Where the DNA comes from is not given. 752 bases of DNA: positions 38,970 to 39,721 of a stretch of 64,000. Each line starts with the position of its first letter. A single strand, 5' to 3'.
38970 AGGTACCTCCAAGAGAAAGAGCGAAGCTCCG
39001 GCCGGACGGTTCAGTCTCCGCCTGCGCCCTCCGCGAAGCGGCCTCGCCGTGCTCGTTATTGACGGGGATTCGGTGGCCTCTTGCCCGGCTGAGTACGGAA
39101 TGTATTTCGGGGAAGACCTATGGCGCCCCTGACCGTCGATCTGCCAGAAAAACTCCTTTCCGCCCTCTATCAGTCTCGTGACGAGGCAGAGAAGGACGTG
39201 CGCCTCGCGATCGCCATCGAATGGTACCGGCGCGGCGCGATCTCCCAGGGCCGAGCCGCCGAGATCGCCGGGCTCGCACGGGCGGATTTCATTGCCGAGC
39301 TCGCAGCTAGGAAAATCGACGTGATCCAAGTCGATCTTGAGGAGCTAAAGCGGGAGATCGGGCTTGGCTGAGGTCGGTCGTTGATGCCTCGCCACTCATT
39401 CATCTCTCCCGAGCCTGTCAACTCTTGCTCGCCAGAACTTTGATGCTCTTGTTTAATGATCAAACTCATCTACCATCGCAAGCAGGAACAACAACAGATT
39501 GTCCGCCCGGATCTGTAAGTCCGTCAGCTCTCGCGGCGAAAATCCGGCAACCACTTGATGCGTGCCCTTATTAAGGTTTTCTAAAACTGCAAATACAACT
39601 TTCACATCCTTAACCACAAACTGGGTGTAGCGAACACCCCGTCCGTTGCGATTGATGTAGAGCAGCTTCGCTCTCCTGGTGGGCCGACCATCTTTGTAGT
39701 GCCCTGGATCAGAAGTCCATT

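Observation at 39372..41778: Low-GC insertion carrying an orphan 664-aa protein, apparently inserted into the toxin gene of a UPF0175/DUF3368 pair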

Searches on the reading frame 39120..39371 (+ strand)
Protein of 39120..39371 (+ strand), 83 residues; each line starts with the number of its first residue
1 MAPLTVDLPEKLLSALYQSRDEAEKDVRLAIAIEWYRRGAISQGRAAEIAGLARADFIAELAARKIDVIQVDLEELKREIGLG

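Call 6: search_protein_families(library=pfam, proteins=[window:39120-39371:+], max_evalue=0.1)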
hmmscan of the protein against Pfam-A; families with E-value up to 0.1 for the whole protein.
window:39120-39371:+ (83 aa): 1 family
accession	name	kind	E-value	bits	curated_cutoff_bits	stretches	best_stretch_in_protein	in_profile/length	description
PF03683.19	UPF0175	-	6.3e-24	83.9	27.9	1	8-80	1-73/75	Uncharacterised protein family (UPF0175)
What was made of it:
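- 39120..39371 (+): Intact UPF0175 antitoxin gene, now without a working toxin partner. Pfam UPF0175 at E = 6.3e-24 (call 6).
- Checked: UPF0175 at 39120-39371 matches its Pfam family at E = 6e-24 (call 6).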

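Call 23: find_encoding_contigs(protein=window:39120-39371:+, flank=10000, max_places=10)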
Protein window:39120-39371:+ (83 aa): 8 contigs read that carry it; 6 places shown.
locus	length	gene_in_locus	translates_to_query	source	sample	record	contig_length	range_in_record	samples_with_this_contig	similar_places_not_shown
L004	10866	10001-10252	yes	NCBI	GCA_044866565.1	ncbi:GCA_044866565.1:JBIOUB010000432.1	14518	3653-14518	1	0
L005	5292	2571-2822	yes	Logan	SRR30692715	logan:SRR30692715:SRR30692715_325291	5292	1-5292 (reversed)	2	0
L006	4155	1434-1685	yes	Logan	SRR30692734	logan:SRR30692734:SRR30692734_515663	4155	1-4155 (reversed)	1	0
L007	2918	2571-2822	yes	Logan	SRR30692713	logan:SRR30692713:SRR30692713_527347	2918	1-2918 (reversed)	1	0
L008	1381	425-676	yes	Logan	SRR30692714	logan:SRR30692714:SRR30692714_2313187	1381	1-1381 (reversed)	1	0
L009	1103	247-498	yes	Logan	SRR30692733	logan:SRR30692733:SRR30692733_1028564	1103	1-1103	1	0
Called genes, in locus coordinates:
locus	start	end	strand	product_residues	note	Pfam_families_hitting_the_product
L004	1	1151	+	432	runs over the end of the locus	PF03349:Toluene_X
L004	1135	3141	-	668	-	PF00694:Aconitase_C, PF00330:Aconitase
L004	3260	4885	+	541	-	PF00753:Lactamase_B, PF12706:Lactamase_B_2, PF17778:WHD_BLACT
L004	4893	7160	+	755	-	PF03572:Peptidase_S41 (weak)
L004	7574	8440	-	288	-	PF00903:Glyoxalase (faint), PF13468:Glyoxalase_3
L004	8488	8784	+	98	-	PF10041:DUF2277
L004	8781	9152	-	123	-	PF01381:HTH_3 (faint)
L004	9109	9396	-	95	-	PF04365:BrnT_toxin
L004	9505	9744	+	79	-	PF02604:PhdYeFM_antitox (weak)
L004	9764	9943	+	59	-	-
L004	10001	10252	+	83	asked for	PF03683:UPF0175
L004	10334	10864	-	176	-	?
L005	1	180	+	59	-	?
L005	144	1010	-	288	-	PF00903:Glyoxalase (faint), PF13468:Glyoxalase_3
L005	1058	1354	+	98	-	PF10041:DUF2277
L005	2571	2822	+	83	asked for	PF03683:UPF0175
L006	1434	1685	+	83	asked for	PF03683:UPF0175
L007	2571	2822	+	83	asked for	PF03683:UPF0175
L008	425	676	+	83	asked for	PF03683:UPF0175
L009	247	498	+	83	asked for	PF03683:UPF0175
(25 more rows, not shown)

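Call 71: search_dna_similar(query=window:39120-39371:+, collection=plasmids, mode=protein, max_rows=25, max_evalue=0.00001)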
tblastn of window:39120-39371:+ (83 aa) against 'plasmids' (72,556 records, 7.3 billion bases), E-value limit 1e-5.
Records with a match: 8; places in all: 11; records where one place covers at least 80% of the query: 7.
Best place of each record, by identity: <60% 8.
By first word of the organism name: Nostoc 4; Euhalothece 1; Candidatus 1; Thioflavicoccus 1; Dolichospermum 1.
By predicted mobility (MOB-suite, as given by PLSDB): mobilizable 4; non-mobilizable 3; conjugative 1.
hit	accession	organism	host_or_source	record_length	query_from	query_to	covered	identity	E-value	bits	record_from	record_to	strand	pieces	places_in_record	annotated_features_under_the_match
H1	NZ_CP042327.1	Euhalothece natronophila Z-M001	cell culture,soda lake Magadi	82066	1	83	100%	50.6%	5e-18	83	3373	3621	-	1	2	UPF0175 family protein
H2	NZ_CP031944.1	Nostoc sphaeroides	whole organism,water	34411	1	83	100%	44.6%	3e-15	75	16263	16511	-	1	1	UPF0175 family protein | hypothetical protein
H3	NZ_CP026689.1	Nostoc sp. 'Peltigera membranacea cyanobiont' N6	Lichen thallus,Peltigera membranacea ...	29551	1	83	100%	44.6%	3e-15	75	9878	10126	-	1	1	UPF0175 family protein | DUF3368 domain-containing protein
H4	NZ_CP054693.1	Nostoc edaphicum CCNP1411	-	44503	1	83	100%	44.6%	4e-15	75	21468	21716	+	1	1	UPF0175 family protein | hypothetical protein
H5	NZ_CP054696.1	Nostoc edaphicum CCNP1411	-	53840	1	83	100%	44.6%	4e-15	75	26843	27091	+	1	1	UPF0175 family protein | DUF3368 domain-containing protein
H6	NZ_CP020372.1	Candidatus Thiodictyon syntrophicum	meromictic lake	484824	1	80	96%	43.8%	1e-12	68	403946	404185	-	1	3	UPF0175 family protein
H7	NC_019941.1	Thioflavicoccus mobilis 8321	flat, laminated microbial mat in a salt ...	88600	1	79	95%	41.8%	9e-11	62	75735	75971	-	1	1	UPF0175 family protein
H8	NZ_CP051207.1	Dolichospermum flos-aquae CCAP 1403/13F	cell culture,freshwater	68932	1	62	75%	41.9%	6e-8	55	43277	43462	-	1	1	none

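Call 72: get_annotated_region(hit=H1, flank=1200)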
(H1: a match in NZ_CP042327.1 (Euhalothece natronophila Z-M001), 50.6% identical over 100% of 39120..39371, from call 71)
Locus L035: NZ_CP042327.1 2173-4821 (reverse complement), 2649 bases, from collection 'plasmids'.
description: Euhalothece natronophila Z-M001 plasmid pEu1, complete sequence
organism: Euhalothece natronophila Z-M001 (NCBI taxid 522448)
taxonomy: Bacteria; Cyanobacteriota; Cyanophyceae; Chroococcales; Halothecacae; Euhalothece; Euhalothece natronophila; Euhalothece natronophila Z-M001
host: -; source: cell culture,soda lake Magadi; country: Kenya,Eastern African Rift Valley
typing (MOB-suite, as given by PLSDB): non-mobilizable
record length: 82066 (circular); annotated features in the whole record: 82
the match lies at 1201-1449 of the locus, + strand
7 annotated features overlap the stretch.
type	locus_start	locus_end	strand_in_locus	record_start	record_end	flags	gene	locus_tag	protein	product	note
CDS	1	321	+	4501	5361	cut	-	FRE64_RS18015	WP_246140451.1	hypothetical protein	-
CDS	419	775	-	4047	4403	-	-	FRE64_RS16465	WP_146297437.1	four helix bundle protein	-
CDS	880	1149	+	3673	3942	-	-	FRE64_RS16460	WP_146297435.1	hypothetical protein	-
CDS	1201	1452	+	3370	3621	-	-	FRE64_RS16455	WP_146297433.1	UPF0175 family protein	-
CDS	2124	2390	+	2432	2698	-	-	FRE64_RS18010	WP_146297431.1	hypothetical protein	-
CDS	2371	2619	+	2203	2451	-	-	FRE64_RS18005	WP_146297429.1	hypothetical protein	-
CDS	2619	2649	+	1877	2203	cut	-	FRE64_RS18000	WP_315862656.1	DEAD/DEAH box helicase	-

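Call 73: get_annotated_region(hit=H3, flank=1200)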
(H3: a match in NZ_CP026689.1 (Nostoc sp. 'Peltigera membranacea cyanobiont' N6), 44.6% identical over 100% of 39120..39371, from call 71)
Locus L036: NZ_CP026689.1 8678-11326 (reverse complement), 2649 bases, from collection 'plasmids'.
description: Nostoc sp. 'Peltigera membranacea cyanobiont' N6 plasmid pNPM7, complete sequence
organism: Nostoc sp. 'Peltigera membranacea cyanobiont' N6 (NCBI taxid 1261031)
taxonomy: Bacteria; Cyanobacteriota; Cyanophyceae; Nostocales; Nostocaceae; Nostoc; Nostoc sp. 'Peltigera membranacea cyanobiont' N6
host: -; source: Lichen thallus,Peltigera membranacea thallus; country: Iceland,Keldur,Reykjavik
typing (MOB-suite, as given by PLSDB): mobilizable; relaxase MOBP
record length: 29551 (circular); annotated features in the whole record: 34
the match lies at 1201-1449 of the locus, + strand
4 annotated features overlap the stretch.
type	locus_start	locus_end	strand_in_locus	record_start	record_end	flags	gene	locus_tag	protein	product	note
CDS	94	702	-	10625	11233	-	-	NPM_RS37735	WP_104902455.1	hypothetical protein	-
CDS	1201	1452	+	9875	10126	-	-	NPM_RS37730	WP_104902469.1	UPF0175 family protein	-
CDS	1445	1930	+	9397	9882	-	-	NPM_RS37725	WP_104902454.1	DUF3368 domain-containing protein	-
CDS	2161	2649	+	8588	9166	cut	-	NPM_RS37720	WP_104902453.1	tyrosine-type recombinase/integrase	GO:0015074 - DNA integration [Evidence IEA]; GO:0006310 - DNA recombination [Evidence IEA]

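Call 74: get_annotated_region(hit=H6, flank=1200)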
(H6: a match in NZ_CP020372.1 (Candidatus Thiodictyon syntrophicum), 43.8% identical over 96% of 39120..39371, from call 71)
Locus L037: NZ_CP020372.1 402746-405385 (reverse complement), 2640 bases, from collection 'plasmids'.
description: Candidatus Thiodictyon syntrophicum strain Cad16T plasmid pTs485, complete sequence
organism: Candidatus Thiodictyon syntrophicum (NCBI taxid 1166950)
taxonomy: Bacteria; Pseudomonadota; Gammaproteobacteria; Chromatiales; Chromatiaceae; Thiodictyon; Candidatus Thiodictyon syntrophicum
host: -; source: meromictic lake; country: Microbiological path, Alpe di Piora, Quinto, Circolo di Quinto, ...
typing (MOB-suite, as given by PLSDB): non-mobilizable
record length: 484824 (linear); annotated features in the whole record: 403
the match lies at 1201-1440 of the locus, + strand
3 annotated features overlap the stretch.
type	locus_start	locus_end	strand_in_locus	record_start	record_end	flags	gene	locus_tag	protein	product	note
CDS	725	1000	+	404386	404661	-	-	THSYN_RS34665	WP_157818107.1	type II toxin-antitoxin system VapB family antitoxin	-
CDS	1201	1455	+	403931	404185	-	-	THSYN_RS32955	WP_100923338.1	UPF0175 family protein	-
CDS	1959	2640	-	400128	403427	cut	-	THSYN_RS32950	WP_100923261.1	SUMF1/EgtB/PvdO family nonheme iron enzyme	-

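Call 75: get_annotated_region(hit=H7, flank=1200)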
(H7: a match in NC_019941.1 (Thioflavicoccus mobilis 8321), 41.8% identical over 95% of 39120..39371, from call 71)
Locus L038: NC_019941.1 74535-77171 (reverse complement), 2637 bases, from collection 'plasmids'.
description: Thioflavicoccus mobilis 8321 plasmid pTHIMO01, complete sequence
organism: Thioflavicoccus mobilis 8321 (NCBI taxid 765912)
taxonomy: Bacteria; Pseudomonadota; Gammaproteobacteria; Chromatiales; Chromatiaceae; Thioflavicoccus; Thioflavicoccus mobilis; Thioflavicoccus mobilis 8321
host: -; source: flat, laminated microbial mat in a salt marsh; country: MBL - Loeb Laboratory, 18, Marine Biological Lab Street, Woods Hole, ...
typing (MOB-suite, as given by PLSDB): conjugative; replicon rep_cluster_1761; relaxase MOBP; mating-pair formation MPF_T
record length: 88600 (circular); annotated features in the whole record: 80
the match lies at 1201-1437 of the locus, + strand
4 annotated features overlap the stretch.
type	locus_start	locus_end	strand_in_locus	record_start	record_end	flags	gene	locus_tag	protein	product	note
CDS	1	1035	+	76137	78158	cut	-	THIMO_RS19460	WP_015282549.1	hypothetical protein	-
CDS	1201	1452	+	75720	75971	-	-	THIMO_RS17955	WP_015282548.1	UPF0175 family protein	-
CDS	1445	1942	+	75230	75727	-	-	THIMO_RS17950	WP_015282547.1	DUF3368 domain-containing protein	-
CDS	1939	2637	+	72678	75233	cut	-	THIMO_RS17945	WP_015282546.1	PglZ domain-containing protein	-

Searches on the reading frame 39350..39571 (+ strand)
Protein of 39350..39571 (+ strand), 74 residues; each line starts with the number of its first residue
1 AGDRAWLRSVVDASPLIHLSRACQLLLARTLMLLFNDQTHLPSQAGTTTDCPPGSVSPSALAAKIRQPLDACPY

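Call 60: search_protein_families(library=pfam, proteins=[window:39350-39571:+], max_evalue=10)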
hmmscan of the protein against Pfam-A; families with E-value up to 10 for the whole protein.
seq(74 aa): 0 families
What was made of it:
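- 39364..39437 (+): Probable DUF3368 toxin remnant. A TTG lies at the canonical start, 8 bp before the antitoxin stop. The frame is shifted within the first six codons, and similarity is lost after about 22 codons, 15 bp before the stop of the convergent 664-aa gene. No Pfam hit (call 60).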

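Call 79: search_dna_similar(query=window:39359-39571:+, collection=plasmids, mode=protein, max_rows=25, max_evalue=10)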
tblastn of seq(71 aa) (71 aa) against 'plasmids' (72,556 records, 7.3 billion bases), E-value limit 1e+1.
No match.
